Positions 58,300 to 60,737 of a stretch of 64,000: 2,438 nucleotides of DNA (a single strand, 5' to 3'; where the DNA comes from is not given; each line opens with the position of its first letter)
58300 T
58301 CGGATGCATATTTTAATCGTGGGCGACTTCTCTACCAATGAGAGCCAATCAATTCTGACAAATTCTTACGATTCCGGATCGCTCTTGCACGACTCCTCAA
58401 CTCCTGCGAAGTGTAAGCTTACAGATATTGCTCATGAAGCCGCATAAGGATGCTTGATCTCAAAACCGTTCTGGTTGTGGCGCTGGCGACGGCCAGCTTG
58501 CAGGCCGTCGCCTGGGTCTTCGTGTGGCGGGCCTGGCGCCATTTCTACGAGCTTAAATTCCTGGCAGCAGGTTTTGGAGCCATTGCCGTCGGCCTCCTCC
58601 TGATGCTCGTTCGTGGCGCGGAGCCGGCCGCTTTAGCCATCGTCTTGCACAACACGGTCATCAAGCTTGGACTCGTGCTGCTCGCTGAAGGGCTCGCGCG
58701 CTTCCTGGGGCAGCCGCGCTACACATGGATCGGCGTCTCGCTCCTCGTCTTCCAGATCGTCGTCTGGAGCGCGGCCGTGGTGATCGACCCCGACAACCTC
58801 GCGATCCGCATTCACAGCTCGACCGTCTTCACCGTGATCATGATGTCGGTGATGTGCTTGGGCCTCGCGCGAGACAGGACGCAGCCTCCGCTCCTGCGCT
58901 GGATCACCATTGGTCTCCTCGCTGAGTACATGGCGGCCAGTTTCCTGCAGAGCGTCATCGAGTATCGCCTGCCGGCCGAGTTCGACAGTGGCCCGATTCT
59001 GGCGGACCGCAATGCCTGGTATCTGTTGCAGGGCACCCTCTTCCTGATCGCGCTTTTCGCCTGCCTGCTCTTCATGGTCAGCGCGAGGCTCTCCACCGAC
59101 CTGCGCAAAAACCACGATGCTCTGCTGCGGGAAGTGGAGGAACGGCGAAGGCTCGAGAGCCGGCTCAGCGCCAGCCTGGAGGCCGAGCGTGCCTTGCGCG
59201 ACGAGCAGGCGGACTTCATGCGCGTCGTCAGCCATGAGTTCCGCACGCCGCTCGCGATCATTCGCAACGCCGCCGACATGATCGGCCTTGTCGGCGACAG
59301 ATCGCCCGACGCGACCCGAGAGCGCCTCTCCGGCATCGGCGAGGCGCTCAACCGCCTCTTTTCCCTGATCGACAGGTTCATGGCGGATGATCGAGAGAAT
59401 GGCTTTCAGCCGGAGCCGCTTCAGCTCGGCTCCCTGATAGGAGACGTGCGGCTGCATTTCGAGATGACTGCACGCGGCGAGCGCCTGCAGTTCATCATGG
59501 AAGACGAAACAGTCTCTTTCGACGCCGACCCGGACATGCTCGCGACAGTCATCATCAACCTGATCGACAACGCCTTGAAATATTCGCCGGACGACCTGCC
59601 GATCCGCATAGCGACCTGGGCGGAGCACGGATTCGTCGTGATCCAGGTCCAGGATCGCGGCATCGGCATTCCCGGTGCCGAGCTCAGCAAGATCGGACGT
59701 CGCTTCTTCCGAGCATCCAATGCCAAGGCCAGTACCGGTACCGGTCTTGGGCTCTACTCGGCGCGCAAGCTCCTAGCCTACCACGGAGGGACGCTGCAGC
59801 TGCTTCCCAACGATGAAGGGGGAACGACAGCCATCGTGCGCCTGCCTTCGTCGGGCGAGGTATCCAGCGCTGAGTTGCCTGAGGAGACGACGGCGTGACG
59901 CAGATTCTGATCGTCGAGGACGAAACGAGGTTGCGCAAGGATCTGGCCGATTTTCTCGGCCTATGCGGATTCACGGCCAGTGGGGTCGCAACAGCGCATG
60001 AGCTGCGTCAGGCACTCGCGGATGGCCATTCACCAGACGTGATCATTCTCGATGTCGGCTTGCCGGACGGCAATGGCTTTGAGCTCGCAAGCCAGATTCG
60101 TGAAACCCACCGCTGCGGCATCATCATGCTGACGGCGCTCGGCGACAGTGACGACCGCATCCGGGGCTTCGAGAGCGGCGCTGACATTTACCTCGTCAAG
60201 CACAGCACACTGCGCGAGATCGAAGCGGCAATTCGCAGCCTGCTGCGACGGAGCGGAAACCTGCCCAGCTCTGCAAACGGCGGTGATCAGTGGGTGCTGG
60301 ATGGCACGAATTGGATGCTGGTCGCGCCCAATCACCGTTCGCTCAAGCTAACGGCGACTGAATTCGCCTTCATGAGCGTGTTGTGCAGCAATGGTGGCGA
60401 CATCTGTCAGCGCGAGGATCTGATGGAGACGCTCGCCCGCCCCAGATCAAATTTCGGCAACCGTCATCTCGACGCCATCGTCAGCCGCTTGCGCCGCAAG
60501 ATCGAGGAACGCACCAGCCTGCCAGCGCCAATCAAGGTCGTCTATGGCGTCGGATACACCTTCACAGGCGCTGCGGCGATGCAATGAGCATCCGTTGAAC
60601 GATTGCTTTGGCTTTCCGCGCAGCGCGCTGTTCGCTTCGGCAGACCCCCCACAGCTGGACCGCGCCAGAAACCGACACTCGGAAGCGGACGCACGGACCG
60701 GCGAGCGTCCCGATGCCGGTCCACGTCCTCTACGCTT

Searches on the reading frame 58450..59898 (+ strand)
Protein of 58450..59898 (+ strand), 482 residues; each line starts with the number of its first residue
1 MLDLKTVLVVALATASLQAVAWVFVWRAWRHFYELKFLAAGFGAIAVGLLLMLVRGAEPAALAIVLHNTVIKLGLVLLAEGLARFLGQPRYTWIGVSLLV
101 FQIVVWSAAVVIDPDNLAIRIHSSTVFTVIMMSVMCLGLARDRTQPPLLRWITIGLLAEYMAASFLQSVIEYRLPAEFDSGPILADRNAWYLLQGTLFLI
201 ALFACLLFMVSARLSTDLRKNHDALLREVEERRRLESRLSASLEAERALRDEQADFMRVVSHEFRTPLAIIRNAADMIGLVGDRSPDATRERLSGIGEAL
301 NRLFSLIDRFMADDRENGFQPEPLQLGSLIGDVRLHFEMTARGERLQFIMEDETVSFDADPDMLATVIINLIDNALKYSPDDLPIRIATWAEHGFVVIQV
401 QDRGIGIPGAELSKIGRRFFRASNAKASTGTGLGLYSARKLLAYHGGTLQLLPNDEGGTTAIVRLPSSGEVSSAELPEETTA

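Call 11: find_related_loci(query=window:58450-59895:+, collection=genome_contigs, flank=10000)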
Query window:58450-59895:+ (482 aa) in genome_contigs; peptide patterns used: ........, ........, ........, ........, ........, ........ (x = any residue, [..] = any of these).
97 stretches matched a pattern; 42 encode a relative of the query (tblastn E <= 1e-3); 42 distinct loci.
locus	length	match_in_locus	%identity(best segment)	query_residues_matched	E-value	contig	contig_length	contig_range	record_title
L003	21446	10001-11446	96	1-482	0e+0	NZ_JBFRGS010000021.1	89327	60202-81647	Bosea sp. 2RAB26 SCAFFOLD_20, whole genome shotgun sequence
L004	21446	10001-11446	91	1-482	0e+0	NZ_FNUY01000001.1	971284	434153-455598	Bosea lathyri strain DSM 26656, whole genome shotgun sequence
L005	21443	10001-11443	88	1-481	0e+0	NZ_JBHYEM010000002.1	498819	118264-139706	MAG: Bosea sp. (in: a-proteobacteria) isolate CCAP1453_12_bin-009 CCAP1453_12_bin-009_c2, whole genome shotgun sequence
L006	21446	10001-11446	85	1-482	0e+0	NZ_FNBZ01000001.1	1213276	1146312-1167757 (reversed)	Bosea robiniae strain DSM 26672, whole genome shotgun sequence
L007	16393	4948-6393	84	1-482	0e+0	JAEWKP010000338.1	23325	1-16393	MAG: Proteobacteria bacterium isolate OH_PBrB_47 k127_754752, whole genome shotgun sequence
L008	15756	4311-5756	84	1-482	0e+0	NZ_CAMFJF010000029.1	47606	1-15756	MAG: uncultured Bosea sp. isolate SRR12456171_bin.10_metaWRAP_v1.3_MAG ERZ12289969.414, whole genome shotgun sequence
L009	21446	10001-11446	83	1-482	0e+0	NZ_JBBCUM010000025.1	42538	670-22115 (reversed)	Bosea sp. MMO-172 contig00025, whole genome shotgun sequence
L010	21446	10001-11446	84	1-482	0e+0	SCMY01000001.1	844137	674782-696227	Rhizobiales bacterium 2SD NODE_1_length_844137_cov_53.833889, whole genome shotgun sequence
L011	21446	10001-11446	83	1-482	0e+0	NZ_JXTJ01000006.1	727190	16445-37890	Bosea sp. WAO WAO_contig_6, whole genome shotgun sequence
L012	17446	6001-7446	78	1-482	0e+0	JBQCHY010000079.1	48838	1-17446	MAG: Xanthobacteraceae bacterium isolate bin752 k141_447697, whole genome shotgun sequence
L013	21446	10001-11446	78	1-482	0e+0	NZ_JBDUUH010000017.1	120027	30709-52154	Mesorhizobium sp. SB112 NODE_17_length_120027_cov_61.281301, whole genome shotgun sequence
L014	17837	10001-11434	78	1-478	0e+0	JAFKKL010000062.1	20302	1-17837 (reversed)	MAG: Hyphomicrobiales bacterium isolate SCN18_10_11_15_R1_B_63_12 SCN18_10_11_15_R1_B_scaffold_812, whole genome shotgun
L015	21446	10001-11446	79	1-482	0e+0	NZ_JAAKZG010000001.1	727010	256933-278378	Mesorhizobium zhangyense strain CGMCC 1.15528 1, whole genome shotgun sequence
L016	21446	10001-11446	80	1-482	0e+0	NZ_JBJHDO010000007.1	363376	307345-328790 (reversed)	Mesorhizobium sp. 1B3 7, whole genome shotgun sequence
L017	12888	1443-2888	76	1-482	0e+0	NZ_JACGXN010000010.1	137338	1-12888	Phyllobacterium myrsinacearum strain AN3 Ga0326540_10, whole genome shotgun sequence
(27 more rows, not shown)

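Call 18: find_encoding_contigs(protein=window:58450-59898:+, flank=10000, max_places=10)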
Protein window:58450-59898:+ (482 aa): no gene with exactly this product is on record in the collection.

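Call 59: search_protein_families(library=pfam, proteins=[L003:12516-13484:+, L003:13629-14486:-, L003:14563-15567:-, L003:15610-16701:-, L003:16765-17601:-, L004:12276-13154:-, L004:13239-14099:+, L004:14177-15544:-, L004:15774-16643:-, L004:16681-18213:-], max_evalue=0.00001)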
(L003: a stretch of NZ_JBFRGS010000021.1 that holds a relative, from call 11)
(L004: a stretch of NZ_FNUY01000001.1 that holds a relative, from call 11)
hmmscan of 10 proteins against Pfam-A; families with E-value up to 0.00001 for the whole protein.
L003:12516-13484:+ (322 aa): 0 families

L003:13629-14486:- (285 aa): 4 families
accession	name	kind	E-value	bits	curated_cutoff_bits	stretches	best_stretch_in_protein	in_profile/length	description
PF00561.26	Abhydrolase_1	-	6.2e-22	78.9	25.8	1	39-269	2-242/245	alpha/beta hydrolase fold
PF12697.13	Abhydrolase_6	-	1.7e-16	62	26.3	1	58-276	20-215/217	Alpha/beta hydrolase family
PF12146.15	Hydrolase_4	-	3.6e-14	53.1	27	1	67-266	34-233/239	Serine aminopeptidase, S33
PF08386.16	Abhydrolase_4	-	1.9e-06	28.4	21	1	224-283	32-91/103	TAP-like protein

L003:14563-15567:- (334 aa): 3 families
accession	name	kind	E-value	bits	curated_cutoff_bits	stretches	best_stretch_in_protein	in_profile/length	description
PF13602.12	ADH_zinc_N_2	-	1e-32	114.3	27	1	188-331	1-134/134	Zinc-binding dehydrogenase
PF00107.32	ADH_zinc_N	-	1.6e-17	64.1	31.8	1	157-243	1-95/129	Zinc-binding dehydrogenase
PF08240.17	ADH_N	-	1.6e-16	60.9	23.5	1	28-115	2-103/104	Alcohol dehydrogenase GroES-like domain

L003:15610-16701:- (363 aa): 1 family
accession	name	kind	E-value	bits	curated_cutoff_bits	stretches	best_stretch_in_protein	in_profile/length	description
PF00724.26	Oxidored_FMN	-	1.1e-78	265.4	27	1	6-334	2-339/342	NADH:flavin oxidoreductase / NADH oxidase family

L003:16765-17601:- (278 aa): 4 families
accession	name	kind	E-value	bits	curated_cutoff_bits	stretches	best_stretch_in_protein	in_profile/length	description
PF00106.31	adh_short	-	3e-45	154.6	26.6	1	23-212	3-192/195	short chain dehydrogenase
PF13561.12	adh_short_C2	-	1.4e-30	107.1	27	1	27-215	1-189/236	Enoyl-(Acyl carrier protein) reductase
PF08659.16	KR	-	7.6e-12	46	22.6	1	22-176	2-156/180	KR domain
PF01370.27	Epimerase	-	1.4e-06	28.3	20.9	1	23-141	1-104/240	NAD dependent epimerase/dehydratase family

L004:12276-13154:- (292 aa): 1 family
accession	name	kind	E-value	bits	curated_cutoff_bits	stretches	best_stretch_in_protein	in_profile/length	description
PF00892.27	EamA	-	2.6e-32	112.4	28.2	2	6-136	3-133/135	EamA-like transporter family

L004:13239-14099:+ (286 aa): 2 families
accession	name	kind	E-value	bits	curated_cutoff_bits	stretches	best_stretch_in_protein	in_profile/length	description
PF00126.33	HTH_1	-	2.5e-22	79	26.6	1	9-67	2-60/60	Bacterial regulatory helix-turn-helix protein, lysR family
PF03466.25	LysR_substrate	-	3.3e-18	66.3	28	1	95-278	7-206/209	LysR substrate binding domain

L004:14177-15544:- (455 aa): 1 family
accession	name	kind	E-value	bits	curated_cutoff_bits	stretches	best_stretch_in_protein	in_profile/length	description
PF00459.30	Inositol_P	-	1e-28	101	27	1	219-418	27-245/271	Inositol monophosphatase family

L004:15774-16643:- (289 aa): 1 family
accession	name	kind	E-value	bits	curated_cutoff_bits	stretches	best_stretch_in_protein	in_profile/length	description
PF00528.27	BPD_transp_1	-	2.1e-17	63.9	26.4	1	83-281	2-177/184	Binding-protein-dependent transport system inner membrane component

L004:16681-18213:- (510 aa): 3 families
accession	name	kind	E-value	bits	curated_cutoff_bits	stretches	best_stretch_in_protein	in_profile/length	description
PF01547.30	SBP_bac_1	-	8.4e-46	157.8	26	1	117-410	8-305/307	Bacterial extracellular solute-binding protein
PF13416.11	SBP_bac_8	-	2.6e-29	103.3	27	1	124-439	4-277/279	Bacterial extracellular solute-binding protein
PF13531.11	SBP_bac_11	-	5e-08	33.4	25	0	115-188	9-80/227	Bacterial extracellular solute-binding protein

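Call 64: list_cluster_members(proteins=[window:58450-59895:+, window:59895-60584:+, window:61033-61275:-, window:62336-62716:+, window:61845-62579:-, window:60608-60820:+, window:61572-61682:-, window:61646-62107:-, window:62833-63024:+, window:53639-58024:-])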
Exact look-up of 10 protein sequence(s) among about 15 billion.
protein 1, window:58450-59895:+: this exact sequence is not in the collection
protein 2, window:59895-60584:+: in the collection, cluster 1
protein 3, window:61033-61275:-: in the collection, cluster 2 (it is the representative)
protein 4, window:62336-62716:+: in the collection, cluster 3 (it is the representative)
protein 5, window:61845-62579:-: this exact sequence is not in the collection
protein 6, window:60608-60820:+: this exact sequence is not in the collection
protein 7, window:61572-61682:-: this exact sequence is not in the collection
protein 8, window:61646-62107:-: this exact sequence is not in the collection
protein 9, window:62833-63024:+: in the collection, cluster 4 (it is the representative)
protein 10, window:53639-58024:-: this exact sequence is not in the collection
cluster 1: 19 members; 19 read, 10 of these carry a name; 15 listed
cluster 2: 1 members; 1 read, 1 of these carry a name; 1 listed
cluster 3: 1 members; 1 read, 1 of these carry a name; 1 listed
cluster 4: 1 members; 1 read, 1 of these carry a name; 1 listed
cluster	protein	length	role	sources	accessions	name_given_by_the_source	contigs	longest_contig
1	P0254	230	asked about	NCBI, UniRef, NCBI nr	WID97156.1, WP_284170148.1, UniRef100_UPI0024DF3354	response regulator transcription factor [Bosea vestrisii] | response regulator transcription factor n=1 Tax=Bosea vestrisii TaxID=151416 ...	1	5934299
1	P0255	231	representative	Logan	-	-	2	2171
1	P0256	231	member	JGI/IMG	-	two-component system OmpR family response regulator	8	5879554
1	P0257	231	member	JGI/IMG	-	two-component system OmpR family response regulator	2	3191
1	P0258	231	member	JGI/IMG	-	two-component system OmpR family response regulator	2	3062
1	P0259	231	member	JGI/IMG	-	DNA-binding response OmpR family regulator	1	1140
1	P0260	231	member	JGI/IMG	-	two-component system OmpR family response regulator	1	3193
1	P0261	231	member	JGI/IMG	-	two-component system OmpR family response regulator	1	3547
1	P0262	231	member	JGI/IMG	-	two-component system OmpR family response regulator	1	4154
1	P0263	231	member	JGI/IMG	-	two-component system OmpR family response regulator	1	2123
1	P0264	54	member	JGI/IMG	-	two-component system OmpR family response regulator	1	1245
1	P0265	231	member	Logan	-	-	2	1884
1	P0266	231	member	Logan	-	-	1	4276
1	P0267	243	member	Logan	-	-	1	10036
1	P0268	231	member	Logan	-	-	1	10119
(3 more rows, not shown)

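Call 65: find_encoding_contigs(protein=P0256, flank=10000, max_places=8)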
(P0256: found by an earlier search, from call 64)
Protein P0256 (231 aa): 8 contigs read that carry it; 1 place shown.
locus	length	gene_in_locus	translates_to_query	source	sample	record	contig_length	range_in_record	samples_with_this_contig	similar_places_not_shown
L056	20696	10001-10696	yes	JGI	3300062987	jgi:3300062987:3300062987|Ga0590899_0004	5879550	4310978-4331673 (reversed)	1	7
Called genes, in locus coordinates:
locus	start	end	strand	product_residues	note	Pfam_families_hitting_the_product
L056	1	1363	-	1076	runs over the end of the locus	PF01339:CheB_methylest, PF03705:CheR_N, PF01739:CheR, PF13596:PAS_10, PF07536:HWE_HK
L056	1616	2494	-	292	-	PF03193:RsgA_GTPase, PF00005:ABC_tran (weak), PF01926:MMR_HSR1 (weak)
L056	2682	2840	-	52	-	-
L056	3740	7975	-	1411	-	PF12951:PATR, PF03797:Autotransporter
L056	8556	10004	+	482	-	PF00512:HisKA, PF02518:HATPase_c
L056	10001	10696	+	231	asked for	PF00072:Response_reg, PF00486:Trans_reg_C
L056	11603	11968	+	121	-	PF06568:YjiS-like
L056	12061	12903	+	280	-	PF01209:Ubie_methyltran, PF13847:Methyltransf_31, PF08241:Methyltransf_11, PF08242:Methyltransf_12, PF13649:Methyltransf_25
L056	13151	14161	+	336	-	PF04392:ABC_sub_bind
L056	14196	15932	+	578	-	PF02743:dCache_1, PF17201:Cache_3-Cache_2 (faint), PF00672:HAMP, PF00211:Guanylate_cyc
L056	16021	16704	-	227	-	PF00027:cNMP_binding, PF13545:HTH_Crp_2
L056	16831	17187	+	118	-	-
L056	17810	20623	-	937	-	PF00486:Trans_reg_C, PF25872:HTH_77 (weak)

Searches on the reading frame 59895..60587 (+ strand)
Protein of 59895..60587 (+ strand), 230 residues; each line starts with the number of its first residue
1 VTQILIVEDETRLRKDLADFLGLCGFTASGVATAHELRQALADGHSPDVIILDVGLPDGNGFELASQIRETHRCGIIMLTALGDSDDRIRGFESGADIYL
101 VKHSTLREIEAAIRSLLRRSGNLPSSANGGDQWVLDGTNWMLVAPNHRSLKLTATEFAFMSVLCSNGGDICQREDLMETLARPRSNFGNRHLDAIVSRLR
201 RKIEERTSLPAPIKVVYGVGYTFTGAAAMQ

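Call 7: find_encoding_contigs(protein=window:59895-60587:+, flank=10000, max_places=10)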
Protein window:59895-60587:+ (230 aa): no gene with exactly this product is on record in the collection.
